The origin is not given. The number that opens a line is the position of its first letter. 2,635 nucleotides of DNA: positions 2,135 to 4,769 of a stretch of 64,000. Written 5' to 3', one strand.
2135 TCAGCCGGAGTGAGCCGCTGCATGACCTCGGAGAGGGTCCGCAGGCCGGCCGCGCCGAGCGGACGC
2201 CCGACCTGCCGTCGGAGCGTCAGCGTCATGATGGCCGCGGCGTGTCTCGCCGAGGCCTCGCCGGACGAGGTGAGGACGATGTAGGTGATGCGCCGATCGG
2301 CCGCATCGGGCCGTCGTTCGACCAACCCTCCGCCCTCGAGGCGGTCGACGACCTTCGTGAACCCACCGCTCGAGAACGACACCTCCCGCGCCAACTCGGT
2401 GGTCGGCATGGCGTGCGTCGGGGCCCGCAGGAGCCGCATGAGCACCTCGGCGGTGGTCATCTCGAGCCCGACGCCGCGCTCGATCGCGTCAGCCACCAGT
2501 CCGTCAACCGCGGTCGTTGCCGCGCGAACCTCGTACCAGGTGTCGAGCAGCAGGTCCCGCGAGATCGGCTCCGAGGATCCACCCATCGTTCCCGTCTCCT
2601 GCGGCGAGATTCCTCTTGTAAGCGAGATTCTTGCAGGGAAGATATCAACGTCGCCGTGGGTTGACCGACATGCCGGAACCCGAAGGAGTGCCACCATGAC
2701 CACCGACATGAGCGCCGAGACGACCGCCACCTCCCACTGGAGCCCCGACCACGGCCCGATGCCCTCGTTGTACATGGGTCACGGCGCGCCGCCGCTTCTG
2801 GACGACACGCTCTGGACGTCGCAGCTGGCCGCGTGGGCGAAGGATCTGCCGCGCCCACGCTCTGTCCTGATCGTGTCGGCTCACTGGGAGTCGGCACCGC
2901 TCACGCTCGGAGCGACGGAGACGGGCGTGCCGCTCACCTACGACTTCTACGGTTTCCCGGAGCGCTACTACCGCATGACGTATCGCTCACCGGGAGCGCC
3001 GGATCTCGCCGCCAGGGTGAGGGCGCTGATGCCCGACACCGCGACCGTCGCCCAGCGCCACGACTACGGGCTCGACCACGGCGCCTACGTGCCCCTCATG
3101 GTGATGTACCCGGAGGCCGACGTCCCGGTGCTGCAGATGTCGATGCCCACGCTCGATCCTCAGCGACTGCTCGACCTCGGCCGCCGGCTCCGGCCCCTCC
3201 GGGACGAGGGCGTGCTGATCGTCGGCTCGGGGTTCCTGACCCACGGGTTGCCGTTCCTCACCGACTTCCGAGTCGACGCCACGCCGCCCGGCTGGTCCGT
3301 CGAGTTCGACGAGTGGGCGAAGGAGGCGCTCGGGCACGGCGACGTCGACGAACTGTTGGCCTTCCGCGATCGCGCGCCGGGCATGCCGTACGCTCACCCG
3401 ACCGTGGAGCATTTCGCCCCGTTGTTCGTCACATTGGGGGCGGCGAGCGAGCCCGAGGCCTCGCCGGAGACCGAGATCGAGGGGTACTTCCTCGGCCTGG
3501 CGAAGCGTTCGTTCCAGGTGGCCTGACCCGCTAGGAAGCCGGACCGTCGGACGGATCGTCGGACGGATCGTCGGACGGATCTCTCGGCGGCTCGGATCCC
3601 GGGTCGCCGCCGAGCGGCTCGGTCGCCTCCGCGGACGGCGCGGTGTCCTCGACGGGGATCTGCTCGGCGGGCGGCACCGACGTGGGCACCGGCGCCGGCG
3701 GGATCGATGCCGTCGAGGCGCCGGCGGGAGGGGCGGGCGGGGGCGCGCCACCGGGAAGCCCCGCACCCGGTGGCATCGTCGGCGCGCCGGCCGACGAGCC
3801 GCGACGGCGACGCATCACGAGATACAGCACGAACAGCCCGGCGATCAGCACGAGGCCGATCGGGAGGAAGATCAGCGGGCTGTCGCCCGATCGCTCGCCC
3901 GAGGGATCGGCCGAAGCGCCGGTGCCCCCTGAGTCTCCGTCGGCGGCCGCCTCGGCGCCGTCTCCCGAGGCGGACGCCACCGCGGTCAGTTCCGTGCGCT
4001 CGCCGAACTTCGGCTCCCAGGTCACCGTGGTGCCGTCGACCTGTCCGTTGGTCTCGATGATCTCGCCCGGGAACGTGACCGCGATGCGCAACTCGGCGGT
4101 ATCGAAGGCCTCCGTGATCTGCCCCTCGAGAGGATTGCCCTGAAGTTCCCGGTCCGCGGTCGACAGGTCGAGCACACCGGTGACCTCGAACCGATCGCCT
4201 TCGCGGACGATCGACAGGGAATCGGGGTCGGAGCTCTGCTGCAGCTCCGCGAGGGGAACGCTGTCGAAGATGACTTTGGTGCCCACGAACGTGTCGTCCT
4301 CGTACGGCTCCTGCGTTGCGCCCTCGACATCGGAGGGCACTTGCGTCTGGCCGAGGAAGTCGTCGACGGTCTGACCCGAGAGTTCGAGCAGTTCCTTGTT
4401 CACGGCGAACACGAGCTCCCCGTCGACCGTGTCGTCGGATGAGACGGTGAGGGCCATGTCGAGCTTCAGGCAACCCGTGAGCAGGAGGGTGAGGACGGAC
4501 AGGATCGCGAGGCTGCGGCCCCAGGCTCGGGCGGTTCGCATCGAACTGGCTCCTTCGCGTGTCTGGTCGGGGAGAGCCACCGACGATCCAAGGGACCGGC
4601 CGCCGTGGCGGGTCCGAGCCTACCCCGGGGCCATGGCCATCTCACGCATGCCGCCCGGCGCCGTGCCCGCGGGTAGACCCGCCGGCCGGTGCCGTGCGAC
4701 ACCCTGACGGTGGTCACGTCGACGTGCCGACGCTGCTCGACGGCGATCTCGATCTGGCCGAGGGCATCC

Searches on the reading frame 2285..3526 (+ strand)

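Call 69: search_protein_families(library=pfam, proteins=[window:2285-3526:+], max_evalue=0.00001)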
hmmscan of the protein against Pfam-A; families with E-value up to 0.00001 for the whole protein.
window:2285-3526:+ (413 aa): 1 family
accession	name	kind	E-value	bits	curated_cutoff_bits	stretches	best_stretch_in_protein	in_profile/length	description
PF02900.23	LigB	-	7.2e-32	111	26.3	1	179-391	32-250/269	Catalytic LigB subunit of aromatic ring-opening dioxygenase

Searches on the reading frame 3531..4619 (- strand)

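Call 69: search_protein_families(library=pfam, proteins=[window:3531-4619:-], max_evalue=0.00001)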
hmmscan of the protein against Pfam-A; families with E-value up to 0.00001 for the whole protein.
window:3531-4619:- (362 aa): 1 family
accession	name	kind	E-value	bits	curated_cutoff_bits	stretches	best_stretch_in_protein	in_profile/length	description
PF21946.1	LppM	-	4e-42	144.5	27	1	52-217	1-153/153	LppM domain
